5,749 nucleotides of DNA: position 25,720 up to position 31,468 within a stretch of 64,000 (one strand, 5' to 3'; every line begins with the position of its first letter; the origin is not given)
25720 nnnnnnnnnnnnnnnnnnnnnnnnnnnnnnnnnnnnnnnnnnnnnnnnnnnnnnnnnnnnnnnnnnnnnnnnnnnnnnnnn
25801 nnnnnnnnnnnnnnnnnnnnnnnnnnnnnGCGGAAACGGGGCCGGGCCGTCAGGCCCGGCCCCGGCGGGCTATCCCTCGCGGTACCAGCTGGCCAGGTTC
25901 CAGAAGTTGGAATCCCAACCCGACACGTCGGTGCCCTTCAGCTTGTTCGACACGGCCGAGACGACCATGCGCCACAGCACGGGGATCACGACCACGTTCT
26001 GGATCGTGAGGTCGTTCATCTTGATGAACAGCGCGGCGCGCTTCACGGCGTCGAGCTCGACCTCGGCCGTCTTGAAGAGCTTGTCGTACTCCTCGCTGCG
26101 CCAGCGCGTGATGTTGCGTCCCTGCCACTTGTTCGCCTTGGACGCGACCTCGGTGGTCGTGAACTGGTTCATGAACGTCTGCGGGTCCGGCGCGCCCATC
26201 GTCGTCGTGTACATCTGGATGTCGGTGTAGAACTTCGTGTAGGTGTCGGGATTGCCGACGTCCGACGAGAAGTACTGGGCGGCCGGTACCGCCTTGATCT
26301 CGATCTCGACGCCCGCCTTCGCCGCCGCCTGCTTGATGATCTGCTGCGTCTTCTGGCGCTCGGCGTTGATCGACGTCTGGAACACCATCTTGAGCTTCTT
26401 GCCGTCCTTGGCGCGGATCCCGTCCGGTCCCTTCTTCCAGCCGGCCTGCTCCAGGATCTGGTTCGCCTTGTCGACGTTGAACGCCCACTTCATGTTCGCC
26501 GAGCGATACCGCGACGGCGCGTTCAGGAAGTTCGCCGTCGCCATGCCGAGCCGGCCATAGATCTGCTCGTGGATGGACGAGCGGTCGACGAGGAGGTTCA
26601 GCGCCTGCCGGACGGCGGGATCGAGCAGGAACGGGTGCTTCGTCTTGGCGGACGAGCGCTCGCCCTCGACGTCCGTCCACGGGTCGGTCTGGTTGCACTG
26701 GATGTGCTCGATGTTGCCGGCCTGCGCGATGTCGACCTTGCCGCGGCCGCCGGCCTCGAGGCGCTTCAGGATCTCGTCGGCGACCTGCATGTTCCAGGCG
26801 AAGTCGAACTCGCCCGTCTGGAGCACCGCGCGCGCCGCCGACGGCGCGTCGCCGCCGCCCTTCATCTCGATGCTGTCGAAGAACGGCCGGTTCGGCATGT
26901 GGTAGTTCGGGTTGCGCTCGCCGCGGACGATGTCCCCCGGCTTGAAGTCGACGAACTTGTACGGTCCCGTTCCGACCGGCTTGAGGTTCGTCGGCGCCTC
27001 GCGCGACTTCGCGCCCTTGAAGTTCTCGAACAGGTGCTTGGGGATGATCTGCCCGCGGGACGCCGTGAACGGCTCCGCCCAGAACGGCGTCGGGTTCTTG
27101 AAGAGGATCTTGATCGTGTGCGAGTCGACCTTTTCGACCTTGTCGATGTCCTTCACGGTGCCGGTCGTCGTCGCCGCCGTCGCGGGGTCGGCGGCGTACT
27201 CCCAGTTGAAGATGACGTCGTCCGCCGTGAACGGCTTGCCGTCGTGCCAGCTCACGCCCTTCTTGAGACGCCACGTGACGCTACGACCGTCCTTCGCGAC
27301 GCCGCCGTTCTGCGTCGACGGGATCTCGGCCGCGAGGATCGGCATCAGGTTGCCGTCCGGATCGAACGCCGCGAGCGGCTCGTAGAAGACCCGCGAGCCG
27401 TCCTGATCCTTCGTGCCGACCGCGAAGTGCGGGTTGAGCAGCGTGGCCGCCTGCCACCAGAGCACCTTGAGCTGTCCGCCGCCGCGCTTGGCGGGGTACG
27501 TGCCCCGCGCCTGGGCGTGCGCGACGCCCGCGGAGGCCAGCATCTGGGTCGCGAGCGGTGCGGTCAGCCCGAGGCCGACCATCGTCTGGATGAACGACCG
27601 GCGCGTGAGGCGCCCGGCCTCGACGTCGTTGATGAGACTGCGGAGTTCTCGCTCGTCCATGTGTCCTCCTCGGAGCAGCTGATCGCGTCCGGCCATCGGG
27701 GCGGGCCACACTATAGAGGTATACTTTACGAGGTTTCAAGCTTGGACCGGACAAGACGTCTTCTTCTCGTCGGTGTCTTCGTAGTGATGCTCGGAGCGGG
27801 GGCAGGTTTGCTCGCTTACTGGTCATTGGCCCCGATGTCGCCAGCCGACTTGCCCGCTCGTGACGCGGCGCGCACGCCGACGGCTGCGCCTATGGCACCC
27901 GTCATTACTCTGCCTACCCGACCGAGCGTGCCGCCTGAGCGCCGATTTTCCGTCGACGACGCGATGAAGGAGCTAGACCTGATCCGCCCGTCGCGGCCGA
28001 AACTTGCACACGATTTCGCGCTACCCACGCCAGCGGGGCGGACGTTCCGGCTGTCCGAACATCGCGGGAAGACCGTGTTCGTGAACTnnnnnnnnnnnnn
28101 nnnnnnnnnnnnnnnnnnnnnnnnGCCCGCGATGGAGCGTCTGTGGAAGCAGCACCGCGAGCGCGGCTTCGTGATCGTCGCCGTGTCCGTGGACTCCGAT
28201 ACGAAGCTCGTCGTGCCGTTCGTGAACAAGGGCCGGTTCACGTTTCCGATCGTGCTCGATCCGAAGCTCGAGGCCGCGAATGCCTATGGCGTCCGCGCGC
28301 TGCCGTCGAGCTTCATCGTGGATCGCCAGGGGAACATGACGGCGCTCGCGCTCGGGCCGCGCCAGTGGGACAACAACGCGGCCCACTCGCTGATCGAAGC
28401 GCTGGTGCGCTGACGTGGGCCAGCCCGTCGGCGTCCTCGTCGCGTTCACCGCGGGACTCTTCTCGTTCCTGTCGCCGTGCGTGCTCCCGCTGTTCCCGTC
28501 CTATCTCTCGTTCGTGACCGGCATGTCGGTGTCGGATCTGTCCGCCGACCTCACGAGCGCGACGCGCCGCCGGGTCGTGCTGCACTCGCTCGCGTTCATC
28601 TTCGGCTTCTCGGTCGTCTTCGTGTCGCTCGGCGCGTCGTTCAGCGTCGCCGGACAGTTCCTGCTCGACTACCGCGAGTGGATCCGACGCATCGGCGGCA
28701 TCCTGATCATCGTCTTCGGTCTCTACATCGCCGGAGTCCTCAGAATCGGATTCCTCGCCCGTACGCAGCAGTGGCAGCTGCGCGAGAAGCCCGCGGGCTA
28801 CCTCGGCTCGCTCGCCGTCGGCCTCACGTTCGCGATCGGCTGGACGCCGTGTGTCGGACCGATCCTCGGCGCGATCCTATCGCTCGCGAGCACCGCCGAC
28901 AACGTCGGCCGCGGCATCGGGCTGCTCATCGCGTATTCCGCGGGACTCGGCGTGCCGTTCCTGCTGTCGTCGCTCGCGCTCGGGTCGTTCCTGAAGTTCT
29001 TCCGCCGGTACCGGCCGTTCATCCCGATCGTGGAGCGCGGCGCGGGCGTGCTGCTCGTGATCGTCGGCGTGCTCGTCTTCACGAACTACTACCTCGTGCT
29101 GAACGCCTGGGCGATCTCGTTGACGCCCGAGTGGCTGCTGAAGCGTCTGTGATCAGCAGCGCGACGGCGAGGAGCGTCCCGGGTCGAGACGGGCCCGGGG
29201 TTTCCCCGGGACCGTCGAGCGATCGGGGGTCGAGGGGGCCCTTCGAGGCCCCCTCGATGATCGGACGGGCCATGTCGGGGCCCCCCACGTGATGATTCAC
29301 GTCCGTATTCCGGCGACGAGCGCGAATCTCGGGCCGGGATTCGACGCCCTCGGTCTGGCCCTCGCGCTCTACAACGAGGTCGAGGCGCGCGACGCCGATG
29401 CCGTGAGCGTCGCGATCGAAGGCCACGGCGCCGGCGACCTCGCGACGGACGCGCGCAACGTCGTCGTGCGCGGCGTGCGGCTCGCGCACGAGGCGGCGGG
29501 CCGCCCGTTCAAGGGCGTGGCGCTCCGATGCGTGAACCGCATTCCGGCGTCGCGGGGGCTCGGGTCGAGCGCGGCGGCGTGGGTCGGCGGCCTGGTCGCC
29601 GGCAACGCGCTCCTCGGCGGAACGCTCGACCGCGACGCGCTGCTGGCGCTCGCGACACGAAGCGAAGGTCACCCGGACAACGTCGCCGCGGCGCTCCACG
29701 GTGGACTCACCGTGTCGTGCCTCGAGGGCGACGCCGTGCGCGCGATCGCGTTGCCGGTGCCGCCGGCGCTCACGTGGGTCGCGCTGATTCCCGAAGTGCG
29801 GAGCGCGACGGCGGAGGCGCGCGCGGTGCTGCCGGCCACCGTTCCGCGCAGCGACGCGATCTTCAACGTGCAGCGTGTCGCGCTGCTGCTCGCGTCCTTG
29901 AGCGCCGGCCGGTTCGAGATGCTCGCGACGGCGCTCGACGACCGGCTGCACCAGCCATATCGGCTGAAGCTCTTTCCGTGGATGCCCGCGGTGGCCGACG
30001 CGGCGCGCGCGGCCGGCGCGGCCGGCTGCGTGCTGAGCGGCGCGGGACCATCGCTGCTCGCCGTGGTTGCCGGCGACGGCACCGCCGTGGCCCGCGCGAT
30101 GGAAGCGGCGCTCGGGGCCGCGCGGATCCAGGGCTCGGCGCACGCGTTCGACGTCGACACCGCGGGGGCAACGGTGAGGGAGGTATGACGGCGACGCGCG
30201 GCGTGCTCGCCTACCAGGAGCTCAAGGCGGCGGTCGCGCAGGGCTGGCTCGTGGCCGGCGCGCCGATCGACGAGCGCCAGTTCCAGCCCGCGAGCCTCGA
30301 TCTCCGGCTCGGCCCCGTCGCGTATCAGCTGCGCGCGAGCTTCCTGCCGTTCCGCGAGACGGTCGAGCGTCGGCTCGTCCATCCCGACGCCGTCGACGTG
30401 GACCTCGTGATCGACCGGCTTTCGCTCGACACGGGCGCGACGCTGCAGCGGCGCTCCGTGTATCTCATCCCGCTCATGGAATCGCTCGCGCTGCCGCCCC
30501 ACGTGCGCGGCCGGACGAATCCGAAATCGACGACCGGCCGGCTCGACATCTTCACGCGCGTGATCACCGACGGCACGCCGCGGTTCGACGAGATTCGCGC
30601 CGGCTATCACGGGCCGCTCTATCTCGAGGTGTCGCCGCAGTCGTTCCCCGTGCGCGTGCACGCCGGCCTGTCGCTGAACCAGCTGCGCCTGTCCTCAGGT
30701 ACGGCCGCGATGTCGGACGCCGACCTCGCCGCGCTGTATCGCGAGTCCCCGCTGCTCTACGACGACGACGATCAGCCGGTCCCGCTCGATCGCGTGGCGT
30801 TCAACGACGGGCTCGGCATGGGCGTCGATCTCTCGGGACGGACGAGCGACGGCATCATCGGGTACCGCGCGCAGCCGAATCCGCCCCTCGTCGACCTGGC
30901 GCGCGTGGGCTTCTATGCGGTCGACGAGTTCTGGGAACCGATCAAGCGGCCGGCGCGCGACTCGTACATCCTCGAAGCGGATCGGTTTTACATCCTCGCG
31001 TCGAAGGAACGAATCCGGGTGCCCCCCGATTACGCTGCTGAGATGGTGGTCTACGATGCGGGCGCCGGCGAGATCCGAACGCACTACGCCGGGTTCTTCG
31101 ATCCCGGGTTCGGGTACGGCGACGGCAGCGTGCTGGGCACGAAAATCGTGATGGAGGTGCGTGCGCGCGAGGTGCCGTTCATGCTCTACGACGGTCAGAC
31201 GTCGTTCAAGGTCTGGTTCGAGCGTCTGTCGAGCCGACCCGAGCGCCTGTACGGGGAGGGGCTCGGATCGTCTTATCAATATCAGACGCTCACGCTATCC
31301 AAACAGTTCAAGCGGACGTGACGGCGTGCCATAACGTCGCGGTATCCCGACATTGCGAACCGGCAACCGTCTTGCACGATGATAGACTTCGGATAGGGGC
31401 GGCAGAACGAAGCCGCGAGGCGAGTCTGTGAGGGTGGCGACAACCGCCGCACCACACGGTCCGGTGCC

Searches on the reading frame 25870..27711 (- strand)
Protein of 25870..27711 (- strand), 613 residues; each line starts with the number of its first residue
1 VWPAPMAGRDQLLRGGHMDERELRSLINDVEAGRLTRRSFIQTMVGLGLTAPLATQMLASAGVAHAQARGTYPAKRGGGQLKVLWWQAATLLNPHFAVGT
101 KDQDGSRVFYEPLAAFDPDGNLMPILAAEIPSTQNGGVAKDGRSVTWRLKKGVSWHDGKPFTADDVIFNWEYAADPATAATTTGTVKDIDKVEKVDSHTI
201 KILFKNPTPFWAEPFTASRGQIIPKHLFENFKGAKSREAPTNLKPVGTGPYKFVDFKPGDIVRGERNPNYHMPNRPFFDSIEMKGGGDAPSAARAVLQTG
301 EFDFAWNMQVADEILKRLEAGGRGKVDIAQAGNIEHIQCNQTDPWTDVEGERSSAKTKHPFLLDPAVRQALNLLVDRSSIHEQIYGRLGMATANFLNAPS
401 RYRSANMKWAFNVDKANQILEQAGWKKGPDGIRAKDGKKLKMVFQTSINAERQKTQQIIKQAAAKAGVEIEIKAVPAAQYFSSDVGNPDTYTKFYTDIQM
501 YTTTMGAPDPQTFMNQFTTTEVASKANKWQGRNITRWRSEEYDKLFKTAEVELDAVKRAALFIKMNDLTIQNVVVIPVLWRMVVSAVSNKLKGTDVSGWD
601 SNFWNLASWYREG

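Call 12: search_protein_families(library=pfam, proteins=[window:25870-27711:-], max_evalue=0.0001)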
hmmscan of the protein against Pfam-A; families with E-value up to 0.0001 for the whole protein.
window:25870-27711:- (613 aa): 1 family
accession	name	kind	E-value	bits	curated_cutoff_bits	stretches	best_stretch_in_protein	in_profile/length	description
PF00496.27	SBP_bac_5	-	8.6e-75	252.6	32.4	1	137-521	11-364/368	Bacterial extracellular solute-binding proteins, family 5 Middle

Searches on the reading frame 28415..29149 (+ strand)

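Call 5: search_protein_families(library=pfam, proteins=[window:28415-29149:+], max_evalue=0.01)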
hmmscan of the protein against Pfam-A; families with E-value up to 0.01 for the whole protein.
window:28415-29149:+ (245 aa): 1 family
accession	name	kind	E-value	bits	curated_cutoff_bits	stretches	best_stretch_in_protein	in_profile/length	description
PF02683.22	DsbD_TM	-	8.9e-17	61.5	27.1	1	7-221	5-214/219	Cytochrome C biogenesis protein transmembrane domain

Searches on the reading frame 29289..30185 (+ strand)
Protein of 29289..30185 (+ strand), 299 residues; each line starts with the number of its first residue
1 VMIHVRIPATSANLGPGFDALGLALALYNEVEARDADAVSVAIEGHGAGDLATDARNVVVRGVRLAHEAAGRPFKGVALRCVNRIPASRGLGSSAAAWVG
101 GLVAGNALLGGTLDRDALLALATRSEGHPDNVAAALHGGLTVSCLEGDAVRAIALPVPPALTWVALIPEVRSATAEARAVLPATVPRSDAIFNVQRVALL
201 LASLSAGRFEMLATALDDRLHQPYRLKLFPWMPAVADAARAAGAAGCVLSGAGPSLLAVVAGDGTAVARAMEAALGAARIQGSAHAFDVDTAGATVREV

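Call 5: search_protein_families(library=pfam, proteins=[window:29289-30185:+], max_evalue=0.01)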
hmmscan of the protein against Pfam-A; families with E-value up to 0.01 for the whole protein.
window:29289-30185:+ (299 aa): 2 families
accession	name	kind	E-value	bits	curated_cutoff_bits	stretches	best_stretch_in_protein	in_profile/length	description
PF00288.32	GHMP_kinases_N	-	3.1e-17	63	22.3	1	57-139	1-87/87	GHMP kinases N terminal domain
PF08544.19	GHMP_kinases_C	-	8.4e-09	36.2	21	1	201-274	2-82/85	GHMP kinases C terminal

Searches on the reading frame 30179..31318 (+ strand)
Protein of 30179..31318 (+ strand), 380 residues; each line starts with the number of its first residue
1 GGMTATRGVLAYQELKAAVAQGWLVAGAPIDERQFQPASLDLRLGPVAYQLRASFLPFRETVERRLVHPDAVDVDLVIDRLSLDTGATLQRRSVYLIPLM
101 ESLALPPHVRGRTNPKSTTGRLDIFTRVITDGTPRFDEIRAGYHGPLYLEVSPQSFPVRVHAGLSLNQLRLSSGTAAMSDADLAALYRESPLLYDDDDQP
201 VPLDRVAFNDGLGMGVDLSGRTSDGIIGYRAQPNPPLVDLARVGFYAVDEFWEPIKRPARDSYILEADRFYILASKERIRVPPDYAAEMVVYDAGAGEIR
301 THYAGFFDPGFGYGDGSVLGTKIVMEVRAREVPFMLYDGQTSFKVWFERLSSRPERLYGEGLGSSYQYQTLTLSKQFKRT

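Call 5: search_protein_families(library=pfam, proteins=[window:30179-31318:+], max_evalue=0.01)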
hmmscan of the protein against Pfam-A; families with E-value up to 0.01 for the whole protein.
window:30179-31318:+ (380 aa): 3 families
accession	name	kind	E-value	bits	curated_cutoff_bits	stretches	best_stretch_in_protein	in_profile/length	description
PF22569.1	DCD_C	-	4.6e-68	228.8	22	1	180-377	2-192/192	2'-deoxycytidine 5'-triphosphate deaminase (DCD), C-terminal domain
PF06559.16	DCD_N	-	7.4e-60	202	21.4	1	7-174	2-163/164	2'-deoxycytidine 5'-triphosphate deaminase (DCD) N-terminal domain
PF22769.1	DCD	-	5.2e-56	189.4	27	2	10-172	2-151/153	dCTP deaminase-like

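Call 47: search_protein_families(library=ncbifam, proteins=[window:30179-31318:+], max_evalue=0.001)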
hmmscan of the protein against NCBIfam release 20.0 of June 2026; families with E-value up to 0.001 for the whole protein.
window:30179-31318:+ (380 aa): 2 families
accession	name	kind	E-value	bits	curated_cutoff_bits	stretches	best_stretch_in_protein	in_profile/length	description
NF005734.0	PRK07559.1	equivalog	4.1e-132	440.4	283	1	4-379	6-367/368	2'-deoxycytidine 5'-triphosphate deaminase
TIGR02274.1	dCTP_deam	equivalog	2.1e-19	69.9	92.8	2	10-174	2-154/180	dCTP deaminase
